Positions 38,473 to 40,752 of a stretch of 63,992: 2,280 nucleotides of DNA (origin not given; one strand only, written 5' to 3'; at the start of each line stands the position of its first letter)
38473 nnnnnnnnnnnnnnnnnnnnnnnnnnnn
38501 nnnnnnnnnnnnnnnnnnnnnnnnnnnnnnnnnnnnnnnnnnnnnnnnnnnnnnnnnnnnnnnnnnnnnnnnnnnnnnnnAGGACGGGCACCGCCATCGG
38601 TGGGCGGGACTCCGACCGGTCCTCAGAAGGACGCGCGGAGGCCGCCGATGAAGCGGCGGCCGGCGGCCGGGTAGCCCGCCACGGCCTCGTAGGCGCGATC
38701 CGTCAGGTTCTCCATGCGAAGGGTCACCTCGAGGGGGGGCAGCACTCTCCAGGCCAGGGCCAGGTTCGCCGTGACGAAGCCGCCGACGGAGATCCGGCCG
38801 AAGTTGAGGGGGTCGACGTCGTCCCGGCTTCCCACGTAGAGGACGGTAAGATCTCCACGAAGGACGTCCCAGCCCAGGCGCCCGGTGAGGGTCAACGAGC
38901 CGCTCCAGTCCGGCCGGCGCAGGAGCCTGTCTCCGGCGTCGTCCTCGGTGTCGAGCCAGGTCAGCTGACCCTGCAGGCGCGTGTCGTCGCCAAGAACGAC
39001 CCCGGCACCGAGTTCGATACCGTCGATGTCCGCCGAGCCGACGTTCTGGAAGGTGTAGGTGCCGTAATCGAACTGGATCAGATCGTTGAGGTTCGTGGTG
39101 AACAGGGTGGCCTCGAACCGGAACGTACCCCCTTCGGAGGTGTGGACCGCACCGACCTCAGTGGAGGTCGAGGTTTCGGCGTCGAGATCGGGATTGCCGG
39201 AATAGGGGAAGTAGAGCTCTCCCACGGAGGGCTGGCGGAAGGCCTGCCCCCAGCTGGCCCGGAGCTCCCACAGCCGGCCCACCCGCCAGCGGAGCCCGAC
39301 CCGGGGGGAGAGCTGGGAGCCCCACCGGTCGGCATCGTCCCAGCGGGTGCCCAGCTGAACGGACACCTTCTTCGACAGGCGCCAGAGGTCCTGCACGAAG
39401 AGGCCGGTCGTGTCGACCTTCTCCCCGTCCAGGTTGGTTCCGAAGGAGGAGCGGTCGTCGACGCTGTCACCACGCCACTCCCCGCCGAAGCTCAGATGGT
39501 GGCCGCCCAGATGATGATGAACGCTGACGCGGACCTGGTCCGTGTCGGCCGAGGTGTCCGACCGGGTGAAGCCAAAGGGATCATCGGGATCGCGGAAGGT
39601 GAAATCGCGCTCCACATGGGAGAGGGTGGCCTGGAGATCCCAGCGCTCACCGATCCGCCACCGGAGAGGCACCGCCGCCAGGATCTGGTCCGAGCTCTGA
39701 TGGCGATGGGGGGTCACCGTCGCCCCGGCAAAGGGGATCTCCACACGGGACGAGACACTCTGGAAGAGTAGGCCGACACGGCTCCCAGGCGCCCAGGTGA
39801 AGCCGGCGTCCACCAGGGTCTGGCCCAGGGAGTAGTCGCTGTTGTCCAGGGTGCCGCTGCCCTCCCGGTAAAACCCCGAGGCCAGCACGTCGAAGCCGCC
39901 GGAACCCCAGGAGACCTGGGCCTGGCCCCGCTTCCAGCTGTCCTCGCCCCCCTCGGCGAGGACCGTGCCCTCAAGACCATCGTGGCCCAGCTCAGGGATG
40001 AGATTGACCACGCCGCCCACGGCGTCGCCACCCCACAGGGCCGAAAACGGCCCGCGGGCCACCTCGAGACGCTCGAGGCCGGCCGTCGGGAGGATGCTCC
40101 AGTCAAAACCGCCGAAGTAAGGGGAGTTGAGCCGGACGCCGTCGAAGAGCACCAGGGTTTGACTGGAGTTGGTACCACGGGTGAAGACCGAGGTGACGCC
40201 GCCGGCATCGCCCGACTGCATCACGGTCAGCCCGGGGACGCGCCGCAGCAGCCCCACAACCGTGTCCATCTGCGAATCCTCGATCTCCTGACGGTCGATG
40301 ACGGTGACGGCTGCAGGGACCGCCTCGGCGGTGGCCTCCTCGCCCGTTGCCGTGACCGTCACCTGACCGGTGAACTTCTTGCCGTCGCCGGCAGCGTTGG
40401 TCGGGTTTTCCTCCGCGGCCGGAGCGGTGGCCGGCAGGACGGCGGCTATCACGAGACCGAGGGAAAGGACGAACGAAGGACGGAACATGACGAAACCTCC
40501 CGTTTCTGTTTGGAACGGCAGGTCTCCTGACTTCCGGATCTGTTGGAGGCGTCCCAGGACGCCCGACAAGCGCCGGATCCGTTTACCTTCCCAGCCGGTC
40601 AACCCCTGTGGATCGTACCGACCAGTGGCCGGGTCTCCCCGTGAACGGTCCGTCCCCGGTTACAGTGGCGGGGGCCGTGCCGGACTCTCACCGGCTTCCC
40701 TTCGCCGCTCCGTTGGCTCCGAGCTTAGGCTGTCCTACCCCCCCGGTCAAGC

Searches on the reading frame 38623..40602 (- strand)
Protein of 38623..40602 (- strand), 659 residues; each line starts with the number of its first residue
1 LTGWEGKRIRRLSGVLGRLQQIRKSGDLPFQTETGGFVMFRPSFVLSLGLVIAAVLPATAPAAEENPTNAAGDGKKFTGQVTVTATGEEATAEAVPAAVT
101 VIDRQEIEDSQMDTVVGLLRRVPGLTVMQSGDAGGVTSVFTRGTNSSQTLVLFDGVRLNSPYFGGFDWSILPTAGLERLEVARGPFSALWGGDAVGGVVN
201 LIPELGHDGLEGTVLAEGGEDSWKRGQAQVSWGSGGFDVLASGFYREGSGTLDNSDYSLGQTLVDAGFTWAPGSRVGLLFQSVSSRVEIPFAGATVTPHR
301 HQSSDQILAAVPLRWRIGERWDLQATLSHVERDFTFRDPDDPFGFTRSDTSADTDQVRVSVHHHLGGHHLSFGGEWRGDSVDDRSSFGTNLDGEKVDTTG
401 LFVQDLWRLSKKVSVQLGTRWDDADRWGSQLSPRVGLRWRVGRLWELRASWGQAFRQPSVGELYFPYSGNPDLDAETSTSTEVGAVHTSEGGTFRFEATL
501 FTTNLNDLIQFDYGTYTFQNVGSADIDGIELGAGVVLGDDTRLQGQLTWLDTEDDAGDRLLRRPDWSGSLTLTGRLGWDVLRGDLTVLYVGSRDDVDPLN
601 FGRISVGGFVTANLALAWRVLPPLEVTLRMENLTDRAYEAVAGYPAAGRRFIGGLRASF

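Call 3: search_protein_families(library=pfam, proteins=[window:38623-40602:-], max_evalue=0.1)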
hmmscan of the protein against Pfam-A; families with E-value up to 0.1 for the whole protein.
window:38623-40602:- (659 aa): 6 families
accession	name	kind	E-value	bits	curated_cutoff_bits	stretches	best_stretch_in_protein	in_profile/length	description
PF00593.30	TonB_dep_Rec_b-barrel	-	1.3e-51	177.3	27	1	248-633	12-436/436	TonB dependent receptor-like, beta-barrel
PF07715.20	Plug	-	5.1e-28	98.1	23.9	1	93-198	3-107/107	TonB-dependent Receptor Plug Domain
PF25183.1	OMP_b-brl_4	-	8.6e-06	24.9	30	1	392-422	361-391/838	Outer membrane beta barrel domain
PF14905.12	OMP_b-brl_3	-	0.00095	18.8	27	1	465-594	205-339/408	Outer membrane protein beta-barrel family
PF25222.1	DUF7840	-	0.0032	17.6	27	0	263-330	141-207/224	Domain of unknown function (DUF7840)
PF13505.12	OMP_b-brl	-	0.041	14.5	28.7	0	512-591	27-106/175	Outer membrane protein beta-barrel domain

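Call 4: search_protein_families(library=ncbifam, proteins=[window:38623-40602:-], max_evalue=0.1)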
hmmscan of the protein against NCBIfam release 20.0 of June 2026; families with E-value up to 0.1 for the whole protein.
window:38623-40602:- (659 aa): 34 families (the best 25 are shown)
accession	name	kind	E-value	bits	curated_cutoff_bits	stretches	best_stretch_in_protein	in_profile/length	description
TIGR01779.1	TonB-B12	equivalog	9.2e-85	285.4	599.7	1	78-652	28-607/614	TonB-dependent vitamin B12 receptor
NF007926.1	PRK10641.1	equivalog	1.4e-60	205.5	836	2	78-209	27-159/617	TonB-dependent vitamin B12 receptor BtuB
TIGR01785.1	TonB-hemin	subfamily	2.6e-52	178.2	316.85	2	352-659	304-677/677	TonB-dependent heme/hemoglobin receptor family protein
TIGR01783.1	TonB-siderophor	subfamily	1.3e-43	149.6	223.5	2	422-650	386-640/649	TonB-dependent siderophore receptor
TIGR01786.1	TonB-hemlactrns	subfamily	6e-42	143.9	323.75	2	397-655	391-715/719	TonB-dependent hemoglobin/transferrin/lactoferrin family receptor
NF010010.0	PRK13483.1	equivalog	2.4e-39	134.9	927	2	67-204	24-163/660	ligand-gated channel protein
NF007478.2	PRK10064.1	equivalog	3.5e-38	131.3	745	2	39-216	1-170/663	catecholate siderophore receptor CirA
NF053590.1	TonB_dep_TOL0244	equivalog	1.5e-36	126.2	645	1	82-639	16-581/604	TOL_0244 family TonB-dependent receptor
NF010012.0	PRK13486.1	equivalog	1.3e-33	116.4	924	2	82-216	29-170/696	TonB-dependent receptor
NF010038.0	PRK13513.1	equivalog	2.1e-31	109.2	942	2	49-217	12-178/659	ligand-gated channel protein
NF010011.0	PRK13484.1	equivalog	7.3e-31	107.1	1197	2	78-204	30-159/682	IreA family TonB-dependent siderophore receptor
NF050067.1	TonBEntbctnRecCfrA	equivalog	1.2e-23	83.4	1200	2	73-203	21-157/698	TonB-dependent ferric enterobactin receptor CfrA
NF038079.1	TonB_sider_MxcH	equivalog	3e-21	75.2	925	2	57-245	92-282/792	TonB-dependent siderophore myxochelin receptor MxcH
NF010048.1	PRK13524.1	subfamily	3.1e-19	68.9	493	2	61-213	23-185/744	FepA family TonB-dependent siderophore receptor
NF010651.0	PRK14050.1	equivalog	2.3e-18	65.7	884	1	65-204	49-186/730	TonB-dependent siderophore receptor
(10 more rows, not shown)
